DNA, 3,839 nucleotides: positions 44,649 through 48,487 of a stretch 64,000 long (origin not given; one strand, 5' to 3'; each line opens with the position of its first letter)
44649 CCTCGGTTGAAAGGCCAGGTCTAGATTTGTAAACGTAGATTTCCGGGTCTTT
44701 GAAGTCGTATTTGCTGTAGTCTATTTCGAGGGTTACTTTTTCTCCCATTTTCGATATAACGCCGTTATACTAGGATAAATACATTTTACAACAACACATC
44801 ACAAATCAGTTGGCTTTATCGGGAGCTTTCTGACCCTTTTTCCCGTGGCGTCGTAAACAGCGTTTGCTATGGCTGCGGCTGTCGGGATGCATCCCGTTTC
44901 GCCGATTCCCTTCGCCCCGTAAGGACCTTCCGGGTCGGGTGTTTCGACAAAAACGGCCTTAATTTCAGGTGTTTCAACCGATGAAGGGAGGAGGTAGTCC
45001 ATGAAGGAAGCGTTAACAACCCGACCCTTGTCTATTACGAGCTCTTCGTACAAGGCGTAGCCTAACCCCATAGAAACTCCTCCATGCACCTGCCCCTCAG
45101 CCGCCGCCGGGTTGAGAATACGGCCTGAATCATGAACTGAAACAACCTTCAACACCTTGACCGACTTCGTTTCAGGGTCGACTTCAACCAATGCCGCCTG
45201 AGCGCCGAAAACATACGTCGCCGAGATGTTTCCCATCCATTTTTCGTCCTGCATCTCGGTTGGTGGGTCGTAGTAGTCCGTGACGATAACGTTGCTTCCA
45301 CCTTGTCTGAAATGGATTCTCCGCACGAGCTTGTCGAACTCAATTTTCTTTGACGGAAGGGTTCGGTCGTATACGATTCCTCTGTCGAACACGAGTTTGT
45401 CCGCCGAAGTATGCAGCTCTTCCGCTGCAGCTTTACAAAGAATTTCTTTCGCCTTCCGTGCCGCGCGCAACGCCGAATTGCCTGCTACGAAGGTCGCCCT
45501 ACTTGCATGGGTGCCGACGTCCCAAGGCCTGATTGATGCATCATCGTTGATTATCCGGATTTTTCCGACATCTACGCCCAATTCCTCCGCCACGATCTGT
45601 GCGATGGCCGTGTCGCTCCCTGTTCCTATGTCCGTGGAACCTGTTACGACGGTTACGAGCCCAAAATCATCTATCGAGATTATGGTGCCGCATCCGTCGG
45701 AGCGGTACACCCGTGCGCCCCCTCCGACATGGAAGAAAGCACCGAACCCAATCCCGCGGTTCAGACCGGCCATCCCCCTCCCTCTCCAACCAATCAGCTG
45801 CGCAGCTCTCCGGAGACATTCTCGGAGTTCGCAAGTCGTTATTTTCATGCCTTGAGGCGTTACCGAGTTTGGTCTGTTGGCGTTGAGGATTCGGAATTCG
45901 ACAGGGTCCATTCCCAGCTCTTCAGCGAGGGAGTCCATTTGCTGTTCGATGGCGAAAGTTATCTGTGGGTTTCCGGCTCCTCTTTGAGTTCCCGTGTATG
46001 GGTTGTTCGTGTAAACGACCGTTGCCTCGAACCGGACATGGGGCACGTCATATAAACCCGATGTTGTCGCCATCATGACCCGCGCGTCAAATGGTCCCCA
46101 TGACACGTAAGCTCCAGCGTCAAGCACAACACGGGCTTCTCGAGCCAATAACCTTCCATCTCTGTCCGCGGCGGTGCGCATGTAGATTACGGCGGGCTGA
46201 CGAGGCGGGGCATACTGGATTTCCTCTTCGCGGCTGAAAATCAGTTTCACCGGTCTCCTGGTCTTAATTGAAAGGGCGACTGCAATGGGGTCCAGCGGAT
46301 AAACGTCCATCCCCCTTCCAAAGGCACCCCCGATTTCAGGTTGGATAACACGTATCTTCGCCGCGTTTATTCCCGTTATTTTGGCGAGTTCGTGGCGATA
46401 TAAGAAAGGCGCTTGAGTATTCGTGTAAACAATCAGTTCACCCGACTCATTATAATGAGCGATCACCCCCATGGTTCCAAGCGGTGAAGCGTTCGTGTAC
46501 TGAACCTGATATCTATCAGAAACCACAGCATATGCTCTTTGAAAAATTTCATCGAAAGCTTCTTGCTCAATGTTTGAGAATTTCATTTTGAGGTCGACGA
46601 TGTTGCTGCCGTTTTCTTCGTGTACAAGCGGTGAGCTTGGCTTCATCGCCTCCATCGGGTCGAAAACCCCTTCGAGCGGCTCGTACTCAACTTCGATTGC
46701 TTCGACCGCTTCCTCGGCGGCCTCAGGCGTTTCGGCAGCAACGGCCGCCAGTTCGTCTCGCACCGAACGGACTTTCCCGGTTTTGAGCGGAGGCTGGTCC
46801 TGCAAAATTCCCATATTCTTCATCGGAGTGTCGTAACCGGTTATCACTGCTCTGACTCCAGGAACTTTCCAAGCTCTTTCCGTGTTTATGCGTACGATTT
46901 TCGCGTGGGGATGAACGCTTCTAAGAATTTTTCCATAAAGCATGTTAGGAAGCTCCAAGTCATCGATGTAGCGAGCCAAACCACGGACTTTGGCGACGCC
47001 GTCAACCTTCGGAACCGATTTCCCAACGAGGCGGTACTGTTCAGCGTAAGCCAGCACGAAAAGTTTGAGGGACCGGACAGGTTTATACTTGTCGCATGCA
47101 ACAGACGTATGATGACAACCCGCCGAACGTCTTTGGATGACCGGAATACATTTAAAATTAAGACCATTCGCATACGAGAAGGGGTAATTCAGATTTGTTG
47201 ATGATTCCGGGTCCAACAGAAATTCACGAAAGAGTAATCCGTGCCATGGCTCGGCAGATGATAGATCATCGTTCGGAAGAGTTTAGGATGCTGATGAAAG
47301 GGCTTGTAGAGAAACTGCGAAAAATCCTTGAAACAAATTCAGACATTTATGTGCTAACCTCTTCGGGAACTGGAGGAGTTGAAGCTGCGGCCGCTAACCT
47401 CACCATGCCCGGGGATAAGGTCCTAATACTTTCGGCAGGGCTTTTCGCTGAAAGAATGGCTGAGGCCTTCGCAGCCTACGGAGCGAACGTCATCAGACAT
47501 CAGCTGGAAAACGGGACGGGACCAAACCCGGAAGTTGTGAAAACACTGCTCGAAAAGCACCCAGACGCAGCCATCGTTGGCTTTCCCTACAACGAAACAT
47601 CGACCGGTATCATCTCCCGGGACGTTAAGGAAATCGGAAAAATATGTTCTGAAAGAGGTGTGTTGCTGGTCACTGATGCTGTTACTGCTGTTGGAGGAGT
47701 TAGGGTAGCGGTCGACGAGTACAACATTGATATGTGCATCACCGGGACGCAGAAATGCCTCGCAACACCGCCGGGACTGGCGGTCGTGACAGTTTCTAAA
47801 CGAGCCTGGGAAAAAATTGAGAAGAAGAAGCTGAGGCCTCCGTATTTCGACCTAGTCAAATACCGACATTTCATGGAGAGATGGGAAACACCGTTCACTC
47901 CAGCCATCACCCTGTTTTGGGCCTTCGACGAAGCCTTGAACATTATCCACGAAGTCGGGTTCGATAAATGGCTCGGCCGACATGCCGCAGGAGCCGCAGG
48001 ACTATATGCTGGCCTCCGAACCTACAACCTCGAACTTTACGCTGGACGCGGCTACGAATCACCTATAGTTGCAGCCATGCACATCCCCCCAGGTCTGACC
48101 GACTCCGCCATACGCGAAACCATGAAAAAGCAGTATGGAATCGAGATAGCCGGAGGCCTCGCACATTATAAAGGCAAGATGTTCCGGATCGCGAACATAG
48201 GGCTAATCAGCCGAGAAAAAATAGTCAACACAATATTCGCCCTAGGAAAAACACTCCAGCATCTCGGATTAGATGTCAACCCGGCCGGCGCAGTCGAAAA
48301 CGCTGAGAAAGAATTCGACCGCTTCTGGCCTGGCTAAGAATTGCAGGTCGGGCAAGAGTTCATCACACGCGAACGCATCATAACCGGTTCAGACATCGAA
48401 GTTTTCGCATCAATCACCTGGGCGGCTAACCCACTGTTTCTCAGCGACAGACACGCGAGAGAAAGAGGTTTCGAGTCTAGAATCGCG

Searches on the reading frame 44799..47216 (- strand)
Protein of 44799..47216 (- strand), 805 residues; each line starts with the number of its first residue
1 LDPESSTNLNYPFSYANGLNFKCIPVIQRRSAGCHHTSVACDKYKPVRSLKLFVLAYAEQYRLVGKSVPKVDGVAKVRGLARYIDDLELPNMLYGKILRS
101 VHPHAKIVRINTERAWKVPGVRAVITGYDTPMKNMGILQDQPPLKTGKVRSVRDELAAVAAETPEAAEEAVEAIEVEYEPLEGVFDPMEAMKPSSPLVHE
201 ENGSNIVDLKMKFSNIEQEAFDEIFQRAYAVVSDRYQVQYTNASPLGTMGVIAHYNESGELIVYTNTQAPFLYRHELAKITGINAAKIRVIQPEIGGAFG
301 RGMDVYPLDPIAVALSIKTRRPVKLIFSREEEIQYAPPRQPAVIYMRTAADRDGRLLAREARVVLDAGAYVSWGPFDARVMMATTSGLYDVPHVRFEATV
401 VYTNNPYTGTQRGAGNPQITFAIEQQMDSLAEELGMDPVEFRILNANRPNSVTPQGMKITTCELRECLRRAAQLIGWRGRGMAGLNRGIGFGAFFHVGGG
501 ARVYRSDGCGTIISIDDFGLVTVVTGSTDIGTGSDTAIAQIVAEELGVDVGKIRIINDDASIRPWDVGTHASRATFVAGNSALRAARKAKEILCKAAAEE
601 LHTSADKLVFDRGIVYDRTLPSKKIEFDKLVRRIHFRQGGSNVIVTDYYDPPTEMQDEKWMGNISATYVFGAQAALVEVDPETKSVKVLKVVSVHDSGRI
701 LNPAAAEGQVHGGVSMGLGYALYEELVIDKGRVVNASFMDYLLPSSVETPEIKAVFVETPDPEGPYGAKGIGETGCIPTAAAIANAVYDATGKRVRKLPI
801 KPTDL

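Call 77: search_protein_families(library=pfam, proteins=[window:44799-47216:-], max_evalue=0.00001)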
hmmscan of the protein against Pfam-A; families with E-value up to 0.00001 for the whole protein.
window:44799-47216:- (805 aa): 3 families
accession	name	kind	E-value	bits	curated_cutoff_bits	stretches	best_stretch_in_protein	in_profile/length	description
PF20256.3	MoCoBD_2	-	9.9e-75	252.1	27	1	484-750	22-283/283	Molybdopterin cofactor-binding domain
PF02738.23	MoCoBD_1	-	4.3e-72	242.6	27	1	198-445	1-243/244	Molybdopterin cofactor-binding domain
PF01315.27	Ald_Xan_dh_C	-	6.6e-29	100.9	31.3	1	79-182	2-110/110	Aldehyde oxidase and xanthine dehydrogenase, a/b hammerhead domain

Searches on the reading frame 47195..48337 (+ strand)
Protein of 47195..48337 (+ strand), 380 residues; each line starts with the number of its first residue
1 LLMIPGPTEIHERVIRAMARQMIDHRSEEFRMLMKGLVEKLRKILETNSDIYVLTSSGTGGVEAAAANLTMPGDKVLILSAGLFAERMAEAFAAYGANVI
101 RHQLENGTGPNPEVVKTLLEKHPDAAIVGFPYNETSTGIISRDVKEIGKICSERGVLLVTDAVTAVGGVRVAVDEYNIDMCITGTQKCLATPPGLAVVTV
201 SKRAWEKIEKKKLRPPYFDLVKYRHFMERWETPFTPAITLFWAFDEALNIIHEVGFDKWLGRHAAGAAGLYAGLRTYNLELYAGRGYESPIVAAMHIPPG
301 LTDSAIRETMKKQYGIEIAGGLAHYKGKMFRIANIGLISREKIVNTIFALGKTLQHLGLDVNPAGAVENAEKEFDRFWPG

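Call 77: search_protein_families(library=pfam, proteins=[window:47195-48337:+], max_evalue=0.00001)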
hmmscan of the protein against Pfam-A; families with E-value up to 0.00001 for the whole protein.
window:47195-48337:+ (380 aa): 1 family
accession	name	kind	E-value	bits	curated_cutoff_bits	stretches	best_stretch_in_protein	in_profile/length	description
PF00266.25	Aminotran_5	-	3.2e-27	95.9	21.5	1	18-322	29-339/371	Aminotransferase class-V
